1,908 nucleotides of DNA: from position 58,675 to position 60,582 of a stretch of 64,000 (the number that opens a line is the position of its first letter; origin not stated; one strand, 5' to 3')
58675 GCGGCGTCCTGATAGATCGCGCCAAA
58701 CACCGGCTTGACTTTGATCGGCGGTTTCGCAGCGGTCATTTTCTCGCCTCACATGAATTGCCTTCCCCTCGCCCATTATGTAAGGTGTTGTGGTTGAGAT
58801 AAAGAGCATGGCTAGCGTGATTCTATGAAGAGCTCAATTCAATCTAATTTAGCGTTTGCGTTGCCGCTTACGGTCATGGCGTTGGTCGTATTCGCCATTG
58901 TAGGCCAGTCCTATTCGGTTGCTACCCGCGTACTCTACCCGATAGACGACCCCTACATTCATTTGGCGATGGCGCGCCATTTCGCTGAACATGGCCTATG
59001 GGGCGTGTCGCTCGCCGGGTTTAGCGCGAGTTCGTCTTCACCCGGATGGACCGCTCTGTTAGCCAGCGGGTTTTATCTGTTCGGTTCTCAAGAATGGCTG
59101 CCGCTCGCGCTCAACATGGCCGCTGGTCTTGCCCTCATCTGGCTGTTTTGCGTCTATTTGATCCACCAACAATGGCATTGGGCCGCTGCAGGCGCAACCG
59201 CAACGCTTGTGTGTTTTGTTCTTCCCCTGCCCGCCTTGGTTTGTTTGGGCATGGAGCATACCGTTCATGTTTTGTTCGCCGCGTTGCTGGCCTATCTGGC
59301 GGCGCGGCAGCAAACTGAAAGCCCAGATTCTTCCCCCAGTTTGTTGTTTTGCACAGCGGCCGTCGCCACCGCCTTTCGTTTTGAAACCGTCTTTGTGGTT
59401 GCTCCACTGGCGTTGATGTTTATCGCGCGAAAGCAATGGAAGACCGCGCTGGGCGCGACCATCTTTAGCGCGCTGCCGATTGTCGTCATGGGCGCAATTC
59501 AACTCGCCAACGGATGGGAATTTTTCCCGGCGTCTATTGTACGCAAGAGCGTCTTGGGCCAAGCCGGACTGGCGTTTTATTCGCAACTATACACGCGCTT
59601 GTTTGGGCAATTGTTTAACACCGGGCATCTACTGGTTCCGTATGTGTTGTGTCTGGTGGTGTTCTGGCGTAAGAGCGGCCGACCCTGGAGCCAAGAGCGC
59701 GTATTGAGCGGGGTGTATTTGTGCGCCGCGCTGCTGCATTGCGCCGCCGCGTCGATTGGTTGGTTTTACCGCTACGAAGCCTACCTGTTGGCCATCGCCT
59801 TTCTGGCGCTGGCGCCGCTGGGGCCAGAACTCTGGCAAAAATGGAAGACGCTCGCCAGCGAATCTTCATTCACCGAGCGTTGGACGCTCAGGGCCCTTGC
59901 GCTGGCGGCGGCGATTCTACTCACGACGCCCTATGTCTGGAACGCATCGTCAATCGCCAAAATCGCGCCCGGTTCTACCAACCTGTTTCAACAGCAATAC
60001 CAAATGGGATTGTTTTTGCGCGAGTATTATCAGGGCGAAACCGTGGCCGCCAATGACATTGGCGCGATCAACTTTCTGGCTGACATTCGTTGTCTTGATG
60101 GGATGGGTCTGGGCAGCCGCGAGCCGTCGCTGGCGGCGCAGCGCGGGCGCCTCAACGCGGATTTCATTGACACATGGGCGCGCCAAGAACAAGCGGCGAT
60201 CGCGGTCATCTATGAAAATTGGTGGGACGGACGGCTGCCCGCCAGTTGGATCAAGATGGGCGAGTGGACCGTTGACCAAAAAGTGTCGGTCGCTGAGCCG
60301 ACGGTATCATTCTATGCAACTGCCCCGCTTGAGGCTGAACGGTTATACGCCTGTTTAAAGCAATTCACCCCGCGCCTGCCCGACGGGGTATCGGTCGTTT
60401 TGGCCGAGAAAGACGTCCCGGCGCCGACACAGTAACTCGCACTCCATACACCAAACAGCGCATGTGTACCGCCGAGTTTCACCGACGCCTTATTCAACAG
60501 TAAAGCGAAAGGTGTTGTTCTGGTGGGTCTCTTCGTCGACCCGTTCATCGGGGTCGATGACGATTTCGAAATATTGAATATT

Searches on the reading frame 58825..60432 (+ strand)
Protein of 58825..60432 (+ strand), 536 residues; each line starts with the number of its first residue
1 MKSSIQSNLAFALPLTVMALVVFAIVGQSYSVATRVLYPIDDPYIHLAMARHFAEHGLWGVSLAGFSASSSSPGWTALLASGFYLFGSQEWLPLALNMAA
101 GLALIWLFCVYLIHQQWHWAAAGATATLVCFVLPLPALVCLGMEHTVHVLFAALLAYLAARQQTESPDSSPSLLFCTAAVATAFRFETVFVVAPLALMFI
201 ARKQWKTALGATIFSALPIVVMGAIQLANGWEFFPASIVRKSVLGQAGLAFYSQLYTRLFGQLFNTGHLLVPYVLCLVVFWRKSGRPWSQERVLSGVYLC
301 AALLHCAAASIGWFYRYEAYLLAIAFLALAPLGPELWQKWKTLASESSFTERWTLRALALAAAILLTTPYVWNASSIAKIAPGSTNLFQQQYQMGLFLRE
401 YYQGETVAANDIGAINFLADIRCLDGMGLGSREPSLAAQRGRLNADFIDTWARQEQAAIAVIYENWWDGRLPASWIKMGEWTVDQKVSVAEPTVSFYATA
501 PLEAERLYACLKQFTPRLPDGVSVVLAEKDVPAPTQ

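Call 24: search_protein_families(library=pfam, proteins=[window:58825-60432:+], max_evalue=0.001)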
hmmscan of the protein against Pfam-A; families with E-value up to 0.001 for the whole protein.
window:58825-60432:+ (536 aa): 0 families

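Call 53: search_protein_families(library=ncbifam, proteins=[window:58825-60432:+], max_evalue=0.1)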
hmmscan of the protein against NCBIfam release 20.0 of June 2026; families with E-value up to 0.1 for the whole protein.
window:58825-60432:+ (536 aa): 1 family
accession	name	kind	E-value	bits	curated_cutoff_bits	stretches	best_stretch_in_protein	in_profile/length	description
NF047440.1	LA3751_2_3_fam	subfamily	0.024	13.5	200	1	77-280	86-296/460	LA_3751/LA_3752 family putative glycosyltransferase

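Call 54: search_solved_structures(query=window:58825-60432:+, max_evalue=1)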
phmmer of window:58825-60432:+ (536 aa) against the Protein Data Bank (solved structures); distinct sequences matched with E-value up to 1: 1.
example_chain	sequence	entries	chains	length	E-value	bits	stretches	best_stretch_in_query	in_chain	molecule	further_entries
2mhj_A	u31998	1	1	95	0.059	15.1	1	294-329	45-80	TpsB4 protein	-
